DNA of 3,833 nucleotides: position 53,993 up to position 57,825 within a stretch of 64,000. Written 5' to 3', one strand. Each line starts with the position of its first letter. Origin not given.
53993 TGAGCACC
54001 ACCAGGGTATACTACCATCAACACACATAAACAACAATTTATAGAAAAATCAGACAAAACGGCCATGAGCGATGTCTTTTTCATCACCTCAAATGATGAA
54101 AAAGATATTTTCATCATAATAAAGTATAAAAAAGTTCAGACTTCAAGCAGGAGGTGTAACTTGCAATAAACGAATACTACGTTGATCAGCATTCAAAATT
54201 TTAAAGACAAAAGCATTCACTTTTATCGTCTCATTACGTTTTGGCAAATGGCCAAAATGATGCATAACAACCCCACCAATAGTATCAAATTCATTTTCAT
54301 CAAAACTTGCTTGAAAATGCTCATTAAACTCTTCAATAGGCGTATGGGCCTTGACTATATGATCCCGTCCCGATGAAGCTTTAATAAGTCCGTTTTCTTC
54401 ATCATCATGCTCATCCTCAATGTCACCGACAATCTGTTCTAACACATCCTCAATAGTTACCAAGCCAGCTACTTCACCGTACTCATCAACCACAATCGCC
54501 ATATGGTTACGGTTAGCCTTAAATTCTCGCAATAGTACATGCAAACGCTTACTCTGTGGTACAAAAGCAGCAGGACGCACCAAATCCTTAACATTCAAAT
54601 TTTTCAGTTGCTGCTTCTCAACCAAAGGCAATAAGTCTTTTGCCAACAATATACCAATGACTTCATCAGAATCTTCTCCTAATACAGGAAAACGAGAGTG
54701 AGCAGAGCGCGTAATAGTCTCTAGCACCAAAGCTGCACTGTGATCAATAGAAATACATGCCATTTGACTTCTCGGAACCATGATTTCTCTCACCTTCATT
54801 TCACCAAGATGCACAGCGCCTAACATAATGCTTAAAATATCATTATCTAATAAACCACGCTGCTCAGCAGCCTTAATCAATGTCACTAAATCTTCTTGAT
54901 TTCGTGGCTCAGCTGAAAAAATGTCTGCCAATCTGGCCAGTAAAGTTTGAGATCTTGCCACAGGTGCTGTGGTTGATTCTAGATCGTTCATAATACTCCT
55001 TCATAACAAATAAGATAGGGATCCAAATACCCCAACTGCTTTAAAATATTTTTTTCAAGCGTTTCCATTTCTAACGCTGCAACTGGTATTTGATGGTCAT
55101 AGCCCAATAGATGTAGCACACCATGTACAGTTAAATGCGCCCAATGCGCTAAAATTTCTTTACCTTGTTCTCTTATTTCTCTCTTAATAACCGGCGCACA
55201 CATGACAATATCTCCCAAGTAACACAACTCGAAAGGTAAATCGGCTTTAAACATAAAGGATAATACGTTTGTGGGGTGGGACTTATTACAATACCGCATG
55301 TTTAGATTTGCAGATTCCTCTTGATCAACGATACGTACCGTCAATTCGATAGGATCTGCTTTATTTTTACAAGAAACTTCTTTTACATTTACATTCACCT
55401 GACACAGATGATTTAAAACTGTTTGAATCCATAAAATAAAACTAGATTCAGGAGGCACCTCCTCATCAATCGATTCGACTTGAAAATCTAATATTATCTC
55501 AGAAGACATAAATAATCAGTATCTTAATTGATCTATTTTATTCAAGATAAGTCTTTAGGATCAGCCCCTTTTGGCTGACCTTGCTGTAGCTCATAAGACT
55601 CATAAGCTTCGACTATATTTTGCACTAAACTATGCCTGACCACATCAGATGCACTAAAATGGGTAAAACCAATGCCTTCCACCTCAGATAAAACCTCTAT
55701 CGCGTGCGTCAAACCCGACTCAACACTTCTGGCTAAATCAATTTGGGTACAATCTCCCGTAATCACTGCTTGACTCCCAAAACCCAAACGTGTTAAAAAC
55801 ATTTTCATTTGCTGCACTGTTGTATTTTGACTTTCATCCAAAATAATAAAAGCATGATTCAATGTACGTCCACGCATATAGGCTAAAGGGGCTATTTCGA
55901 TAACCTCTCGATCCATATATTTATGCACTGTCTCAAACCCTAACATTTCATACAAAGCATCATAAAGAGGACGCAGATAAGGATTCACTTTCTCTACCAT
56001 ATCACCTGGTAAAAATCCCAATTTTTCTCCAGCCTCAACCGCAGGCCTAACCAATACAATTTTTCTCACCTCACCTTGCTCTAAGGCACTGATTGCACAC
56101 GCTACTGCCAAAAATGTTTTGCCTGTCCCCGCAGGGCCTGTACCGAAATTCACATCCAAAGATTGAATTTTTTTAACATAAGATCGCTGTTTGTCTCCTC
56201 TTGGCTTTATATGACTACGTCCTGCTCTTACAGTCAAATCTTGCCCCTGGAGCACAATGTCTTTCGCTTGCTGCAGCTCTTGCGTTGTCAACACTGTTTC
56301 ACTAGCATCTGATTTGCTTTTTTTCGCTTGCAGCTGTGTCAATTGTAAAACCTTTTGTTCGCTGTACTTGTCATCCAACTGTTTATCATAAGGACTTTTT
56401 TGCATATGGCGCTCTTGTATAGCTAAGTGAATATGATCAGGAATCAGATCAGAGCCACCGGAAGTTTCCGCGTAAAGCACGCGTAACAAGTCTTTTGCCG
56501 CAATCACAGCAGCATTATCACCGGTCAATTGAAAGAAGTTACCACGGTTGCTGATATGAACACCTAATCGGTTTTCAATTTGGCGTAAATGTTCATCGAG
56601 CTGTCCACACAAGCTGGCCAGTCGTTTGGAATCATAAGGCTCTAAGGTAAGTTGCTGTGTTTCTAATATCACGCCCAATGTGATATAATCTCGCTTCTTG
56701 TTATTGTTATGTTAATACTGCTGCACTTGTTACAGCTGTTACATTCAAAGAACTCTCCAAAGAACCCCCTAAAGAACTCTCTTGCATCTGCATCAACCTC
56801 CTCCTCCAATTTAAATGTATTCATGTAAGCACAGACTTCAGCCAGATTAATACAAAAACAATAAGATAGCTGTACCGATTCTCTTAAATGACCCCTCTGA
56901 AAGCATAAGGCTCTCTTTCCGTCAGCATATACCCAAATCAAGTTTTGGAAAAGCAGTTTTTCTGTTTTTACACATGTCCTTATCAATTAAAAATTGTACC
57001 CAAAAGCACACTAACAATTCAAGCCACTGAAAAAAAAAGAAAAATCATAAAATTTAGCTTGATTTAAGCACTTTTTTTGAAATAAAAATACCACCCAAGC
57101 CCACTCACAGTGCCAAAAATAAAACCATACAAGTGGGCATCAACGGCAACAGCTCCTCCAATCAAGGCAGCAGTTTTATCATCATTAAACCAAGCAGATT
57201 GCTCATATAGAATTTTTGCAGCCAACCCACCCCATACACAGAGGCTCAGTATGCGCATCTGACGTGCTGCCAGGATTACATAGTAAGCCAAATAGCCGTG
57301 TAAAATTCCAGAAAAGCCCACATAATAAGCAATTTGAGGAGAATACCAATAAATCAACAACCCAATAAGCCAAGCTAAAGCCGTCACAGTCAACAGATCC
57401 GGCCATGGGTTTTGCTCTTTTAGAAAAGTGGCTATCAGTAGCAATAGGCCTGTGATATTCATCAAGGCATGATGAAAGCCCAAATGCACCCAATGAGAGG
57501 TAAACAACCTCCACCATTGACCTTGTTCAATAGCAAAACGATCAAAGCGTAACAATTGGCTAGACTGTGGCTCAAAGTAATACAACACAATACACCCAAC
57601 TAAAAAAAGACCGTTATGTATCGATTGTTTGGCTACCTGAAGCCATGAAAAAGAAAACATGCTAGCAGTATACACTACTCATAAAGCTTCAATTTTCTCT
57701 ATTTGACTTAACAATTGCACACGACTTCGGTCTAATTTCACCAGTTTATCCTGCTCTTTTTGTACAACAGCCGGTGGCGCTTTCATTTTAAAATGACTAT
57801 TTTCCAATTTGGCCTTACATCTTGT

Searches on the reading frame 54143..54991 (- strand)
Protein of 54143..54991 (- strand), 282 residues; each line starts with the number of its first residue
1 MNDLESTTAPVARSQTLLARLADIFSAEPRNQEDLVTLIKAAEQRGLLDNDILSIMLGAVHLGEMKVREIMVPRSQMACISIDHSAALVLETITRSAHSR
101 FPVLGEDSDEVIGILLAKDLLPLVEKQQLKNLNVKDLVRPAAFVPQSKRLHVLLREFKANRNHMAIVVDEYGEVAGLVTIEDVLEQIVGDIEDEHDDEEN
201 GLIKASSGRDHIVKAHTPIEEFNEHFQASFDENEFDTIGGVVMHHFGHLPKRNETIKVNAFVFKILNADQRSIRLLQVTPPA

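Call 57: search_protein_families(library=pfam, proteins=[window:54143-54991:-], max_evalue=0.0001)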
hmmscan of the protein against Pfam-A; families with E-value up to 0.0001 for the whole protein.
window:54143-54991:- (282 aa): 3 families
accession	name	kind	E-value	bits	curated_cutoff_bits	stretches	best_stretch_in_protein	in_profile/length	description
PF03471.22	CorC_HlyC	-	8.4e-20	71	27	1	208-281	5-80/81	Transporter associated domain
PF00571.33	CBS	-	2.2e-15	57.2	24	2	134-188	1-56/57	CBS domain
PF21917.1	NMB0537_N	-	9.6e-07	28.8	23.9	1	28-56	2-30/36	N-terminal region of NMB0537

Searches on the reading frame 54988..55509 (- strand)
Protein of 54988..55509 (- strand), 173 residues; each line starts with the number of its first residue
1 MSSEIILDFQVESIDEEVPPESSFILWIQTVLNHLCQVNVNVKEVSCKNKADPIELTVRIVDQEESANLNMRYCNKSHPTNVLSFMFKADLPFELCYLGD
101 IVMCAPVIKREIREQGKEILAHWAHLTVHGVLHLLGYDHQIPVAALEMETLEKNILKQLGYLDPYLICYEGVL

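Call 57: search_protein_families(library=pfam, proteins=[window:54988-55509:-], max_evalue=0.0001)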
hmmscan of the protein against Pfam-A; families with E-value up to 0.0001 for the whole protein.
window:54988-55509:- (173 aa): 1 family
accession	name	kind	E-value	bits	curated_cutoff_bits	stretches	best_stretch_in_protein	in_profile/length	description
PF02130.23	YbeY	-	1.8e-31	109.1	25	1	40-159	19-129/129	Endoribonuclease YbeY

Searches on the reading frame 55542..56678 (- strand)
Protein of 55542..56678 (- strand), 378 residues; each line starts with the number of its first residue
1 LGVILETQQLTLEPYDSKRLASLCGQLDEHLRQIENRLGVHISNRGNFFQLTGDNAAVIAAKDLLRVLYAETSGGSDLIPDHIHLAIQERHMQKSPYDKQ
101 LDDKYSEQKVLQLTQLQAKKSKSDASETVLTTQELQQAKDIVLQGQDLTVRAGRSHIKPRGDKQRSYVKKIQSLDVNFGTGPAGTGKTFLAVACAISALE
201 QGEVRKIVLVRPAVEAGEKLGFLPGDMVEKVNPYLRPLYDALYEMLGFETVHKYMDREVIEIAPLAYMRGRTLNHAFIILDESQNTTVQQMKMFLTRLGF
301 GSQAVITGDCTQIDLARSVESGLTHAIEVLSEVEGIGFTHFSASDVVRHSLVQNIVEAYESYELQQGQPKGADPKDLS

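Call 57: search_protein_families(library=pfam, proteins=[window:55542-56678:-], max_evalue=0.0001)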
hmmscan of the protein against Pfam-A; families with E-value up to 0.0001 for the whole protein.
window:55542-56678:- (378 aa): 3 families
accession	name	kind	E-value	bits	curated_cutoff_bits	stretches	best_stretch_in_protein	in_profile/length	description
PF02562.22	PhoH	-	1.7e-94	315.5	27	1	157-360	2-205/205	PhoH-like protein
PF13245.12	AAA_19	-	2.5e-09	37.9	25.1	1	168-313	5-129/134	AAA domain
PF13604.12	AAA_30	-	5.3e-08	33.3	27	1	162-322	4-134/191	AAA domain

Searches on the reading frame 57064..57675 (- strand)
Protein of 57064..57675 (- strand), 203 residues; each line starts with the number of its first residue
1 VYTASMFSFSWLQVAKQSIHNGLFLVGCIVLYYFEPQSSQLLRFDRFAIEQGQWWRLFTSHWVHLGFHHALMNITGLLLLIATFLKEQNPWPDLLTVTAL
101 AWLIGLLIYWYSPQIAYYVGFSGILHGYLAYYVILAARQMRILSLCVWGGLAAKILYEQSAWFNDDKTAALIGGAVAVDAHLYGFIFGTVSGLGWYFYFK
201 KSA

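Call 57: search_protein_families(library=pfam, proteins=[window:57064-57675:-], max_evalue=0.0001)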
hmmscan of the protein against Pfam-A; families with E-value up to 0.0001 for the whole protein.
window:57064-57675:- (203 aa): 1 family
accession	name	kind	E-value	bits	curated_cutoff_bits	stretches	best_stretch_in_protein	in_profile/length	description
PF01694.28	Rhomboid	-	1.6e-15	58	22.6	1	51-193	1-138/143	Rhomboid domain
